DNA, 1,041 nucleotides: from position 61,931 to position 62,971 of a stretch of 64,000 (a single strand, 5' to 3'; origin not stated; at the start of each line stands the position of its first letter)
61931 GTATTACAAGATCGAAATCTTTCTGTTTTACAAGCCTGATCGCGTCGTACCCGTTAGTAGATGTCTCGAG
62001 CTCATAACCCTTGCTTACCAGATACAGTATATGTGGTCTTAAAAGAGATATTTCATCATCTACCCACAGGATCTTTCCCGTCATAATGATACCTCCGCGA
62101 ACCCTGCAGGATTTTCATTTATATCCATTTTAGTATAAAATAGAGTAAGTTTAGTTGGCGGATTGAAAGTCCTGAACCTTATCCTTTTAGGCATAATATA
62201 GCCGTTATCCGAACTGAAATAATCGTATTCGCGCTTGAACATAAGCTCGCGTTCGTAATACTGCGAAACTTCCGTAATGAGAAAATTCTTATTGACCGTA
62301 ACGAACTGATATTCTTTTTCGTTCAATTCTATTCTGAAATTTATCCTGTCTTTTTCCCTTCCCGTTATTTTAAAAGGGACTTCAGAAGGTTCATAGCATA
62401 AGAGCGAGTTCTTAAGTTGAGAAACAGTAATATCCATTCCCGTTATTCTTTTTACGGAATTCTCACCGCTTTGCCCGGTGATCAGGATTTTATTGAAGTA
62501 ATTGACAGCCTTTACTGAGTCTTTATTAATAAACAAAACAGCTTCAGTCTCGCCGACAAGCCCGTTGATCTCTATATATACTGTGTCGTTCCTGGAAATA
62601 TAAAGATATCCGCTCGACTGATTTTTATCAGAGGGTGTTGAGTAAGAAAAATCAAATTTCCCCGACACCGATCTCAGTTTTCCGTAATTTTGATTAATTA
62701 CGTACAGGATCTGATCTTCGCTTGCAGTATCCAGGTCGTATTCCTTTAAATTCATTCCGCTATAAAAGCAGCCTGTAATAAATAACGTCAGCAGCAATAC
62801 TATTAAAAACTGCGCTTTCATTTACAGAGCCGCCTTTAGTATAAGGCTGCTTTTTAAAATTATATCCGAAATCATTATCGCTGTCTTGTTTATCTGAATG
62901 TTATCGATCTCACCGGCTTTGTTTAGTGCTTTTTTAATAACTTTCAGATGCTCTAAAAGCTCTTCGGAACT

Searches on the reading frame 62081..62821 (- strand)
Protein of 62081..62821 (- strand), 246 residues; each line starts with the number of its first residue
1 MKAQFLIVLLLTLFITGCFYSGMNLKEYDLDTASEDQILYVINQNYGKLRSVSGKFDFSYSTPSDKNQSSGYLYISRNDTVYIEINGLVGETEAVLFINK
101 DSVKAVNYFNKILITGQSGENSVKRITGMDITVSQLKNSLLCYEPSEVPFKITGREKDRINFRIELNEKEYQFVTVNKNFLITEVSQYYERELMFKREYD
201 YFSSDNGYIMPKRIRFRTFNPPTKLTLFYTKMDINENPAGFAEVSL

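Call 72: find_encoding_contigs(protein=window:62081-62821:-, flank=10000, max_places=3)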
Protein window:62081-62821:- (246 aa): 11 contigs read that carry it; 3 places shown.
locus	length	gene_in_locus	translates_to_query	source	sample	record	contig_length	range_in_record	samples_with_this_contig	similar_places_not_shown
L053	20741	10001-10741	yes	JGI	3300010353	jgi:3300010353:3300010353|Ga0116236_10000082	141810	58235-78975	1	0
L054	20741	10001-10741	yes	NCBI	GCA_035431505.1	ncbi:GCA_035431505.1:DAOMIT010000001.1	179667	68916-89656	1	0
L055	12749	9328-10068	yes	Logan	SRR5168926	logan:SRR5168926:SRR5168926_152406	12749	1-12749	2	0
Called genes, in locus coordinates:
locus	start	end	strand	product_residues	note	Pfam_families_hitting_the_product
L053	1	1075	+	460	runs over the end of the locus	PF08308:PEGA, PF13620:CarboxypepD_reg (faint), PF03781:FGE-sulfatase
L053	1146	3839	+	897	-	PF02739:5_3_exonuc_N, PF01367:5_3_exonuc, PF01612:DNA_pol_A_exo1 (faint), PF22619:DNA_polI_exo1, PF00476:DNA_pol_A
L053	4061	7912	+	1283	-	PF00211:Guanylate_cyc, PF13374:TPR_10 (faint), PF00515:TPR_1 (faint), PF13176:TPR_7 (faint), PF17874:TPR_MalT (weak), PF13424:TPR_12 (weak)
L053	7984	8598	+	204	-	-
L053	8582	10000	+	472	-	PF07719:TPR_2 (faint), PF13428:TPR_14 (faint), PF13181:TPR_8 (faint), PF14559:TPR_19 (faint), PF13174:TPR_6 (faint), PF13432:TPR_16 (faint), PF12569:NatA_aux_su (weak), PF25062:ARM_TT21_N (weak), +3 more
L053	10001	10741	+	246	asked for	-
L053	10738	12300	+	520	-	PF00072:Response_reg, PF08665:PglZ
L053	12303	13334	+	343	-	PF04613:LpxD, PF25084:LbH_EIF2B, PF00132:Hexapep, PF14602:Hexapep_2 (weak), PF25087:GMPPB_C (faint), PF00132:Hexapep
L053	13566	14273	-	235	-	PF02146:SIR2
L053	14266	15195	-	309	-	PF01745:IPT (weak), PF01715:IPPT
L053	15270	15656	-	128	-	-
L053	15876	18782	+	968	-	PF00005:ABC_tran (faint), PF02463:SMC_N (faint), PF03193:RsgA_GTPase (faint), PF13555:AAA_29 (faint), PF20703:nSTAND1 (faint), PF20720:nSTAND3 (faint), PF17760:UvrA_inter, PF17755:UvrA_DNA-bind, +1 more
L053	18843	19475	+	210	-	PF12645:HTH_16 (weak), PF04542:Sigma70_r2, PF08281:Sigma70_r4_2, PF04545:Sigma70_r4 (faint)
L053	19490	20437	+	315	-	PF13646:HEAT_2 (weak)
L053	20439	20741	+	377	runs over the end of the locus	PF13349:DUF4097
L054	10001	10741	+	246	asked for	-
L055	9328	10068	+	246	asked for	-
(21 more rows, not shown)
